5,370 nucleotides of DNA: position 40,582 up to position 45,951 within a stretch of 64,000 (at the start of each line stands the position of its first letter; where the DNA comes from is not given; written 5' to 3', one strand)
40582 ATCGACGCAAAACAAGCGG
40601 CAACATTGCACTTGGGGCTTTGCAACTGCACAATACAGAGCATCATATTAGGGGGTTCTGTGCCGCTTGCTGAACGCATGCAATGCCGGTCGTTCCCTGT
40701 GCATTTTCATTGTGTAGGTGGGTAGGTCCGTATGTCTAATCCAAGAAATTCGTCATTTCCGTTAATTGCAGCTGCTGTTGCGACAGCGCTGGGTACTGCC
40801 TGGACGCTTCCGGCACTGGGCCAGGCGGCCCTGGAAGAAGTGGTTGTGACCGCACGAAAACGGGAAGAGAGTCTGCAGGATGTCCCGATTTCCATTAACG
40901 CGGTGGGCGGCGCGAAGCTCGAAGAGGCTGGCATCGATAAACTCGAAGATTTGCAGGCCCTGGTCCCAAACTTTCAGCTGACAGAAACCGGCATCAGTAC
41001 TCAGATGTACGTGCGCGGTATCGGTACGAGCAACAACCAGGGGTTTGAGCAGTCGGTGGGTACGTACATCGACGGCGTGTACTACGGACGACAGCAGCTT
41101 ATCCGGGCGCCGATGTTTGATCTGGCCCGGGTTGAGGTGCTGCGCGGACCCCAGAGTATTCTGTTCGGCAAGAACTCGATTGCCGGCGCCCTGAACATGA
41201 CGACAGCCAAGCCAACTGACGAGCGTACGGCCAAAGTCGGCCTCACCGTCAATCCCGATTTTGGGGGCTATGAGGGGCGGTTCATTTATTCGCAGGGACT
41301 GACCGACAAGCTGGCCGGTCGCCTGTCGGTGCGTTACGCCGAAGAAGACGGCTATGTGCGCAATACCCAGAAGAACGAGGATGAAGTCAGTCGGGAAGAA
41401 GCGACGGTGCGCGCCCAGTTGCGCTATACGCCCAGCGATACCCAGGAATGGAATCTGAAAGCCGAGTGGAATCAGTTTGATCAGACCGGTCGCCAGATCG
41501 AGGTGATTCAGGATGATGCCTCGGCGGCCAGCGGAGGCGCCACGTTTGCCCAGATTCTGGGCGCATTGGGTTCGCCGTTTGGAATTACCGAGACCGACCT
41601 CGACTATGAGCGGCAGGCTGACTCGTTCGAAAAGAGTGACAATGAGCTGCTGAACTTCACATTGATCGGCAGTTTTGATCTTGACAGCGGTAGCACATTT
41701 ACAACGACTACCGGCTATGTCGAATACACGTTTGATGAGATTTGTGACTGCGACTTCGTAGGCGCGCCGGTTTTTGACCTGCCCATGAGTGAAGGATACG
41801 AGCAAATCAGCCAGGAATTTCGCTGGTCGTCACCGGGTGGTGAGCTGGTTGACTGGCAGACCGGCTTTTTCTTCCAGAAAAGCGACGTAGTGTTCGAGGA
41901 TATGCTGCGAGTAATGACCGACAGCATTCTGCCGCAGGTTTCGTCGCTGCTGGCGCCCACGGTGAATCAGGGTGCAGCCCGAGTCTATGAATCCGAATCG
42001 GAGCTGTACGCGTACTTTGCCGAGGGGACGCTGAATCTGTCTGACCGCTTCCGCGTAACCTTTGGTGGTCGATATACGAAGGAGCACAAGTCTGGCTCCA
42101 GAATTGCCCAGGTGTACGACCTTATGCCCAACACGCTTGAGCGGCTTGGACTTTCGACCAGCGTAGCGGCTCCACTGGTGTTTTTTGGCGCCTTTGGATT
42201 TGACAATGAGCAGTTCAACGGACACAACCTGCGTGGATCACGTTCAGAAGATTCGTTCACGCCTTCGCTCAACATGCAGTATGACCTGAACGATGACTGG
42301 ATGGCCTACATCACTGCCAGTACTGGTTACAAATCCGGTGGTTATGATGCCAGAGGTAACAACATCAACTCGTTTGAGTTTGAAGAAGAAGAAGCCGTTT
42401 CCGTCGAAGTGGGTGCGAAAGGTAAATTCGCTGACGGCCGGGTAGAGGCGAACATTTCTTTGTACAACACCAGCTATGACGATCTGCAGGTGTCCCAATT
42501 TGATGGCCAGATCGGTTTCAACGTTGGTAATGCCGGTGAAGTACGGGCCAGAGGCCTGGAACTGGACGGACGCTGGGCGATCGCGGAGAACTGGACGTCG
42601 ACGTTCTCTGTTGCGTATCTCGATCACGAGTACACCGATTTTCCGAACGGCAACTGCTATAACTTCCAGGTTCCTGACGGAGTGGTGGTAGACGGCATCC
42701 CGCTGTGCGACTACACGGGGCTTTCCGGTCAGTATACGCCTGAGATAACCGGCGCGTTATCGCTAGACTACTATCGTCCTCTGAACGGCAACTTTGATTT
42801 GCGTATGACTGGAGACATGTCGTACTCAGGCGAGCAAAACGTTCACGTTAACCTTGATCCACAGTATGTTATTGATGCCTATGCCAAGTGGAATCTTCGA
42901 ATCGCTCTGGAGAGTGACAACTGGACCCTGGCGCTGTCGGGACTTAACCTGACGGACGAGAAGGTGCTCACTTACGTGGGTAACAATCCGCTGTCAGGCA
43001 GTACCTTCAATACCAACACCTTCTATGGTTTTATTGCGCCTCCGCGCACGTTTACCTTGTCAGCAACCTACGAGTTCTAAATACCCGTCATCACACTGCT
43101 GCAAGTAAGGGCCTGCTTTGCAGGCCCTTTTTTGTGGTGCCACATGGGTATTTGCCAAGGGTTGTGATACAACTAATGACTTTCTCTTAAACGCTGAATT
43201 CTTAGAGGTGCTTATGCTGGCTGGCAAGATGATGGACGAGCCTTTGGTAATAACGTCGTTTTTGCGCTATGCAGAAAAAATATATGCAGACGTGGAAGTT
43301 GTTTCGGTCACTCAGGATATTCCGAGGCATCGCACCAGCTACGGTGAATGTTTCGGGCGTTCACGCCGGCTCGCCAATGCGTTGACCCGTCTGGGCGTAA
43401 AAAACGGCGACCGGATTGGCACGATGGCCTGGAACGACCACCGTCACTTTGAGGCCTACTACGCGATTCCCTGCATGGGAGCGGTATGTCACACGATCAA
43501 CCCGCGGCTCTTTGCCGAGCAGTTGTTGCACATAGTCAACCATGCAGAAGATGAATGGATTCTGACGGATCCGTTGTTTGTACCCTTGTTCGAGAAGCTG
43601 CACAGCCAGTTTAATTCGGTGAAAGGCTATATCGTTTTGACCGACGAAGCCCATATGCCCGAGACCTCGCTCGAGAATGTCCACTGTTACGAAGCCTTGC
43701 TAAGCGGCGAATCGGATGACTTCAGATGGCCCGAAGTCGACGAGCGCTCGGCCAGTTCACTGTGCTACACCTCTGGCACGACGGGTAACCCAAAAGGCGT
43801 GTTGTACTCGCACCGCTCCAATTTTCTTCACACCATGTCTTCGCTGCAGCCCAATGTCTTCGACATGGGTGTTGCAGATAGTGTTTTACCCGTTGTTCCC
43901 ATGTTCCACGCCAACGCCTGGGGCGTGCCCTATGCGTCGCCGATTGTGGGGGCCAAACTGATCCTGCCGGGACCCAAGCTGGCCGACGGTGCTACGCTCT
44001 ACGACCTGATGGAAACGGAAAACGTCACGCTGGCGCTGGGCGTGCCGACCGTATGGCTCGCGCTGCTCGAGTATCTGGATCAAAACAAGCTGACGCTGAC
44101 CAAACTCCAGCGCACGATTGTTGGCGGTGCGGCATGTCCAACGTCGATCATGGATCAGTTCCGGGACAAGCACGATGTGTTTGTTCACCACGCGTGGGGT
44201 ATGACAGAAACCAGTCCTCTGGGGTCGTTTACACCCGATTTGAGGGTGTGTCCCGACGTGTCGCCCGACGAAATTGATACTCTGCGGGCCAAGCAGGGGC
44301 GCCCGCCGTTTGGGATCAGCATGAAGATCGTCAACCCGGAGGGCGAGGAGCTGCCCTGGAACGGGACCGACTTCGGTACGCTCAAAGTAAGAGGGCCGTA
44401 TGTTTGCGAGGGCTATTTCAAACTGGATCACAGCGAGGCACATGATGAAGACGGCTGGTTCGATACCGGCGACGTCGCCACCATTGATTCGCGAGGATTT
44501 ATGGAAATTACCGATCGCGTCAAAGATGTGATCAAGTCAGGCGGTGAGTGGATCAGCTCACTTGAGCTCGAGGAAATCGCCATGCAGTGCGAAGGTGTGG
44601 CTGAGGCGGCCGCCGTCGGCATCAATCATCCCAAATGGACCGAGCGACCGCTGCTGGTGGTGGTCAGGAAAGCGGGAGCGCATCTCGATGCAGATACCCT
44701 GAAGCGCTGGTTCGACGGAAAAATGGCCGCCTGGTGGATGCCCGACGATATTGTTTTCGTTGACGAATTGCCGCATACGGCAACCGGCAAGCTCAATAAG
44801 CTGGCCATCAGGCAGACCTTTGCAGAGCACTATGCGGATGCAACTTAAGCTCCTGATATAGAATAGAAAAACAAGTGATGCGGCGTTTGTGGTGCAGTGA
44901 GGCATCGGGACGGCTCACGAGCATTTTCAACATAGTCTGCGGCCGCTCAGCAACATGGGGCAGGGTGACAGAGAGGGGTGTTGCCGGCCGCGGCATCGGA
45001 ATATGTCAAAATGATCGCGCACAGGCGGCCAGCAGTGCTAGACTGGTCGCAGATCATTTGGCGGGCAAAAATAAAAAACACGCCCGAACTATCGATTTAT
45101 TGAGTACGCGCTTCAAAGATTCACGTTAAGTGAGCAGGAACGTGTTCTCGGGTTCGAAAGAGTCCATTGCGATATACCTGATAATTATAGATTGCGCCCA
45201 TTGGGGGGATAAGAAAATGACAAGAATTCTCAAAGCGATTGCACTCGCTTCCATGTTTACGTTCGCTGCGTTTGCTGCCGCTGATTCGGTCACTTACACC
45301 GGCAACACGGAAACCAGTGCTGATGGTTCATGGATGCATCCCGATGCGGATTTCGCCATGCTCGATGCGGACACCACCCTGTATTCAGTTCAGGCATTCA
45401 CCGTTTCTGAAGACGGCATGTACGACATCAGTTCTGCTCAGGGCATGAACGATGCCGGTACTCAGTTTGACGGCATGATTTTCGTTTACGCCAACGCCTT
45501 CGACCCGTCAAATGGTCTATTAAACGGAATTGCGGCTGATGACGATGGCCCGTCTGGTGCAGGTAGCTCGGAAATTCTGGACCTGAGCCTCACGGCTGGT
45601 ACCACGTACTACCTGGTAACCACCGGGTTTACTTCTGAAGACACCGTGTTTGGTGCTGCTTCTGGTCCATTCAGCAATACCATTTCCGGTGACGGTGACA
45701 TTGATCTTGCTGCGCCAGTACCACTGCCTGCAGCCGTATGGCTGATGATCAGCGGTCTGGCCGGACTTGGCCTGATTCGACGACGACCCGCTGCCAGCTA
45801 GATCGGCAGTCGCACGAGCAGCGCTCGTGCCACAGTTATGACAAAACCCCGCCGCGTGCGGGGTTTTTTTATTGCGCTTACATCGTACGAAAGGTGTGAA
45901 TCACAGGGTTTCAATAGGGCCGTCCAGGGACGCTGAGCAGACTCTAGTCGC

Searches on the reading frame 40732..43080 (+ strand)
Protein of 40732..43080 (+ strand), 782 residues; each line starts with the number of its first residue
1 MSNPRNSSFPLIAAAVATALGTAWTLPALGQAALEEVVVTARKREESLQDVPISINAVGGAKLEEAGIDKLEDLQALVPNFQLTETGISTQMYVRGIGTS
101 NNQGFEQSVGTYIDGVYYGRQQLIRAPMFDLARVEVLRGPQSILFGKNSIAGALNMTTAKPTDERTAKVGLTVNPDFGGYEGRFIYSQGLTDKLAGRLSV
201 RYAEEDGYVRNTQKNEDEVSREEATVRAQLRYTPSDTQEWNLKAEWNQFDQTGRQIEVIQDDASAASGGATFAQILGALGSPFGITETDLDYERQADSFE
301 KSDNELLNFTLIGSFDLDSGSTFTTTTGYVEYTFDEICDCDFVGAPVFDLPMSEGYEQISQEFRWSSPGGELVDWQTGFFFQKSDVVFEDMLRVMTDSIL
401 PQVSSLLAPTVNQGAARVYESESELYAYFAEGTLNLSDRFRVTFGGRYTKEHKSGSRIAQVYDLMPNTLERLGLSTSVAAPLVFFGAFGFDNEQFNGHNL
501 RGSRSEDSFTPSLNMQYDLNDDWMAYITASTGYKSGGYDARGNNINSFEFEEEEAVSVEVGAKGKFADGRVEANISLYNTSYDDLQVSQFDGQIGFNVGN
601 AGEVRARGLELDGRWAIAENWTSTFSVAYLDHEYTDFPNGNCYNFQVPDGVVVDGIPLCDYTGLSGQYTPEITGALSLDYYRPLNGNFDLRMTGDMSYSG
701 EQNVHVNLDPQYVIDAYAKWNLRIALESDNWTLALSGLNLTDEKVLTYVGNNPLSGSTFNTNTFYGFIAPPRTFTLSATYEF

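Call 4: search_protein_families(library=pfam, proteins=[window:40732-43080:+], max_evalue=0.01)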
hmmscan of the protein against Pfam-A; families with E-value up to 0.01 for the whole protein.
window:40732-43080:+ (782 aa): 2 families
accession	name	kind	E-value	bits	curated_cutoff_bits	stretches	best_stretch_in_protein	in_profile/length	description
PF00593.30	TonB_dep_Rec_b-barrel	-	8.5e-37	128.5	27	1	176-740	20-436/436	TonB dependent receptor-like, beta-barrel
PF07715.20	Plug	-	8.8e-17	62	23.9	1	48-153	2-107/107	TonB-dependent Receptor Plug Domain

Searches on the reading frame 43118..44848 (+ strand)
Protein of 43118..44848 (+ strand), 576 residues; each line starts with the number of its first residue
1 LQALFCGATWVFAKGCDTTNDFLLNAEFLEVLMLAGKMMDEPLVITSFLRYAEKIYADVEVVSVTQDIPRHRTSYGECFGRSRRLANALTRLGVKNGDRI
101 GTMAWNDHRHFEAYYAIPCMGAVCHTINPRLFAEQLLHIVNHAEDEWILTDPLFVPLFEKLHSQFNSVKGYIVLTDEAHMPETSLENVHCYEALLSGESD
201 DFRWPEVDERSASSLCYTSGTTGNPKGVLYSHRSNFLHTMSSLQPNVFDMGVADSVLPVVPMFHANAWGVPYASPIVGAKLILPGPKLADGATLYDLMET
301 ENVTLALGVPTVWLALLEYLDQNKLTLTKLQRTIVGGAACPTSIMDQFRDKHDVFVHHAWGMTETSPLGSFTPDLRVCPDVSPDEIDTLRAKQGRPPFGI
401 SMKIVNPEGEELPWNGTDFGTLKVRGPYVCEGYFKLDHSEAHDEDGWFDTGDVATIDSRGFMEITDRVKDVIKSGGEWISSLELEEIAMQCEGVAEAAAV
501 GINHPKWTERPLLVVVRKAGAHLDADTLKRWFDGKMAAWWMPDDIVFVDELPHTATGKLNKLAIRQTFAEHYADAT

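Call 4: search_protein_families(library=pfam, proteins=[window:43118-44848:+], max_evalue=0.01)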
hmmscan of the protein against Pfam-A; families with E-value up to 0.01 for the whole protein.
window:43118-44848:+ (576 aa): 2 families
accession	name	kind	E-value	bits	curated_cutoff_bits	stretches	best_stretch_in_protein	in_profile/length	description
PF00501.34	AMP-binding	-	2.6e-71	240.9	29.9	1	70-434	19-384/384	AMP-binding enzyme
PF13193.12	AMP-binding_C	-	1.8e-18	67.7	24.5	1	483-558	1-76/76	AMP-binding enzyme C-terminal domain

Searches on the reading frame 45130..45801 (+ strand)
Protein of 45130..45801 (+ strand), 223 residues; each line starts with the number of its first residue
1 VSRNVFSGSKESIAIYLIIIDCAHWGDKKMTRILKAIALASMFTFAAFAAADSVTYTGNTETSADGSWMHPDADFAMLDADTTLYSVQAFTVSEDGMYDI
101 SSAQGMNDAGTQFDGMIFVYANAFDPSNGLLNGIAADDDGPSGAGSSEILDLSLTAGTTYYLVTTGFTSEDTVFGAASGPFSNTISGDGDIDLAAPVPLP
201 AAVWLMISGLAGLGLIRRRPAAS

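Call 4: search_protein_families(library=pfam, proteins=[window:45130-45801:+], max_evalue=0.01)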
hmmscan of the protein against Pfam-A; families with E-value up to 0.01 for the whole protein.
window:45130-45801:+ (223 aa): 0 families

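Call 6: search_protein_families(library=ncbifam, proteins=[window:45130-45801:+], max_evalue=0.01)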
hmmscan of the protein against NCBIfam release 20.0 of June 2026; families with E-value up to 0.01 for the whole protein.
window:45130-45801:+ (223 aa): 6 families
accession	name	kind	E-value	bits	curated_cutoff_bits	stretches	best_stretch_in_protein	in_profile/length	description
NF033554.9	floc_PepA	equivalog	2.4e-09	37.4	80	1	160-219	194-259/261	flocculation-associated PEP-CTERM protein PepA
TIGR03370.1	VPLPA-CTERM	domain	3.7e-09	36.4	25.35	1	197-219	1-23/25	VPLPA-CTERM sorting domain-containing protein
NF038126.1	PEP_CTERM_FxDxF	subfamily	2.4e-05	24.6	50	1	37-219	1-164/165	FxDxF family PEP-CTERM protein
NF041538.1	PEP_EDSA_1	subfamily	0.0018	18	100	1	156-219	243-306/307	EDSAP-1 family PEP-CTERM protein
NF038125.1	PEP_CTERM_THxN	subfamily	0.0019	17.9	85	1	182-219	208-245/246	THxN family PEP-CTERM protein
NF033201.1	Vip_LPXTG_Lm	exception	0.0087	15.4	600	0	9-81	35-104/414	cell invasion LPXTG protein Vip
